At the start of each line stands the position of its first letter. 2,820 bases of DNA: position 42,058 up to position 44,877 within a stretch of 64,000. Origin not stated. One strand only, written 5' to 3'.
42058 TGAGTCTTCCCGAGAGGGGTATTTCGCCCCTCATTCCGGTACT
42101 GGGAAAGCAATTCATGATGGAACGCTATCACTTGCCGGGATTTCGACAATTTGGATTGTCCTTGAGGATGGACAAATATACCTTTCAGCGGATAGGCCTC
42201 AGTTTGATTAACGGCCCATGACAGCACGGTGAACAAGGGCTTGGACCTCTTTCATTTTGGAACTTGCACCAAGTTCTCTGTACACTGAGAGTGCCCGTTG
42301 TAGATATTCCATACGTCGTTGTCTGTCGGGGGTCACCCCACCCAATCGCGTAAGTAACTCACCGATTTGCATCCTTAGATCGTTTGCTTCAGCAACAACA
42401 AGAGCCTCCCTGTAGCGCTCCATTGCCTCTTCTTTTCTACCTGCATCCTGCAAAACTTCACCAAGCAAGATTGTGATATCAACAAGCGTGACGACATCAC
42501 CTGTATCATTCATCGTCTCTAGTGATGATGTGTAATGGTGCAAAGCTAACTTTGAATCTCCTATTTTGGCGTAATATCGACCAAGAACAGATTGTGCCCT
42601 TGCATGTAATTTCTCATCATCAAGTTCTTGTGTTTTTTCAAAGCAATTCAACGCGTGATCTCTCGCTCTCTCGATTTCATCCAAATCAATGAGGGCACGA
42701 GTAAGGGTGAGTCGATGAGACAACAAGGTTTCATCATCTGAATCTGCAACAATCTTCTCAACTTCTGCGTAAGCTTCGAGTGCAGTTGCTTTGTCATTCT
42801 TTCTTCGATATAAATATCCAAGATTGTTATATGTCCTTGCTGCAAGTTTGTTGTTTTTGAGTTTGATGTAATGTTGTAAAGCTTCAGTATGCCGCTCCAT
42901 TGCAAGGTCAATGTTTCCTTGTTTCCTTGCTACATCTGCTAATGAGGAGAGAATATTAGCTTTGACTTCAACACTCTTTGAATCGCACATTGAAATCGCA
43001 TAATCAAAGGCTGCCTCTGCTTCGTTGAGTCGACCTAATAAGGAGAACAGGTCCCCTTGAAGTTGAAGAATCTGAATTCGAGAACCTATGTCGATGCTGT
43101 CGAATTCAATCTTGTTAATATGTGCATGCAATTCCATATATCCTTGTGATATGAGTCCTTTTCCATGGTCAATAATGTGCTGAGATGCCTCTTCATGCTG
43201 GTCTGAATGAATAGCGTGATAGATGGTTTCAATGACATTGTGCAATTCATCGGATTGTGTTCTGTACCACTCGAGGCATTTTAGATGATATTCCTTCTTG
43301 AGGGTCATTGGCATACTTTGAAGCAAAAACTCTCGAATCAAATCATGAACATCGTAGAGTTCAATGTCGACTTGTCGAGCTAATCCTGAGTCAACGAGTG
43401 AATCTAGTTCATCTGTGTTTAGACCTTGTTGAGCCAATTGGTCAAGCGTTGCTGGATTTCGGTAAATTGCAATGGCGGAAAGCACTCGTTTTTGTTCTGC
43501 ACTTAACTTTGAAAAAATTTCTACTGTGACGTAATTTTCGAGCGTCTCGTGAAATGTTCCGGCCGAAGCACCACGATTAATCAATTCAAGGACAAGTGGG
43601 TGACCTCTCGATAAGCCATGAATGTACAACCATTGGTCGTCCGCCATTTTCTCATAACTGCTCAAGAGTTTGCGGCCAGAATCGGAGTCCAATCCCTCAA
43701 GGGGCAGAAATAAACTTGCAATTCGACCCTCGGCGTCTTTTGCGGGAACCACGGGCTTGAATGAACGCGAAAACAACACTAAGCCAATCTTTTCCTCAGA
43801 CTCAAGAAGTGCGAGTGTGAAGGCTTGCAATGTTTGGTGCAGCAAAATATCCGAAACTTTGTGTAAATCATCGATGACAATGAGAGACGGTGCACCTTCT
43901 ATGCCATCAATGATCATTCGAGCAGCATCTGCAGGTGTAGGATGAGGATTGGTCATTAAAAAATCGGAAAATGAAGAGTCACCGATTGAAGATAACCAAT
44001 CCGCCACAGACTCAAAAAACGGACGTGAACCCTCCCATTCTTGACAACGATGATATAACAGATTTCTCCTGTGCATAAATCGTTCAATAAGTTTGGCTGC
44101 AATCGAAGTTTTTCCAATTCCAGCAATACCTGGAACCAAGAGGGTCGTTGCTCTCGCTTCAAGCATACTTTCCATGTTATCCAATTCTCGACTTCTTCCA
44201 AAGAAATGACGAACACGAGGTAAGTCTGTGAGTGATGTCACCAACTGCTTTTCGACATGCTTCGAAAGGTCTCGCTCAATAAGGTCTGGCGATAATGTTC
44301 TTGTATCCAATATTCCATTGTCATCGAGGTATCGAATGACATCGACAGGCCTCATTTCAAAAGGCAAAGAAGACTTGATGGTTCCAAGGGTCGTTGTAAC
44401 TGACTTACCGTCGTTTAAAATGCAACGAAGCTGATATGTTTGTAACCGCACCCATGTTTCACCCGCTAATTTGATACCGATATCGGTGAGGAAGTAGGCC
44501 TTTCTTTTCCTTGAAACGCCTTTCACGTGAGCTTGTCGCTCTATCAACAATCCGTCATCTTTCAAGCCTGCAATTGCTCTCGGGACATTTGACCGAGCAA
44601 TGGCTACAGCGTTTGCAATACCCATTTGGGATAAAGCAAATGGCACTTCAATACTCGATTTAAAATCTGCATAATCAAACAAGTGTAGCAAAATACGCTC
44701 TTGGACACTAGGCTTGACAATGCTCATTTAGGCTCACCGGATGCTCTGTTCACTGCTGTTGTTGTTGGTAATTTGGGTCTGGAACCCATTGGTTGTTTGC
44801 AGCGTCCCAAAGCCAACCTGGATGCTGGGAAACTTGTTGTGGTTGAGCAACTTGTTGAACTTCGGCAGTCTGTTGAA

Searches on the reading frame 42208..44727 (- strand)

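Call 9: search_protein_families(library=pfam, proteins=[window:42208-44727:-], max_evalue=0.001)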
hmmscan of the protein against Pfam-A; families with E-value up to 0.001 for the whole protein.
window:42208-44727:- (839 aa): 13 families
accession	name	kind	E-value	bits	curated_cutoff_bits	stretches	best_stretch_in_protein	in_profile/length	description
PF13424.12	TPR_12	-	1e-20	74.1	30.1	2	590-659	3-74/77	Tetratricopeptide repeat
PF07719.23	TPR_2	-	7e-11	41.8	27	0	630-657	1-28/34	Tetratricopeptide repeat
PF00515.34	TPR_1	-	9.4e-10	38.3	27.8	0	630-655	1-26/34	Tetratricopeptide repeat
PF17874.7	TPR_MalT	-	1.3e-09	38.2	45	2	546-684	35-176/336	MalT-like TPR region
PF13181.12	TPR_8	-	2.5e-08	33.9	25.7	0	630-657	1-28/34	Tetratricopeptide repeat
PF13191.12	AAA_16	-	2.5e-07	31.8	32.6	1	175-313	2-132/167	AAA ATPase domain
PF14938.12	SNAP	-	2.3e-06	27.7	25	0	565-672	49-156/282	Soluble NSF attachment protein, SNAP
PF13401.12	AAA_22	-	3.4e-06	27.8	27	1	193-319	5-121/130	AAA domain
PF13432.12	TPR_16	-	4e-06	27.6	32.7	0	596-659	3-60/65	Tetratricopeptide repeat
PF13176.12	TPR_7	-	1.1e-05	25.6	27.9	0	754-781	4-31/36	Tetratricopeptide repeat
PF10602.15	RPN7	-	9.3e-05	22.6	29.6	0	624-753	30-156/174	26S proteasome subunit RPN7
PF13374.12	TPR_10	-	0.00068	20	27.5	0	630-656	2-28/42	Tetratricopeptide repeat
PF13545.12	HTH_Crp_2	-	0.00078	19.8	27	0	11-65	5-56/70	Crp-like helix-turn-helix domain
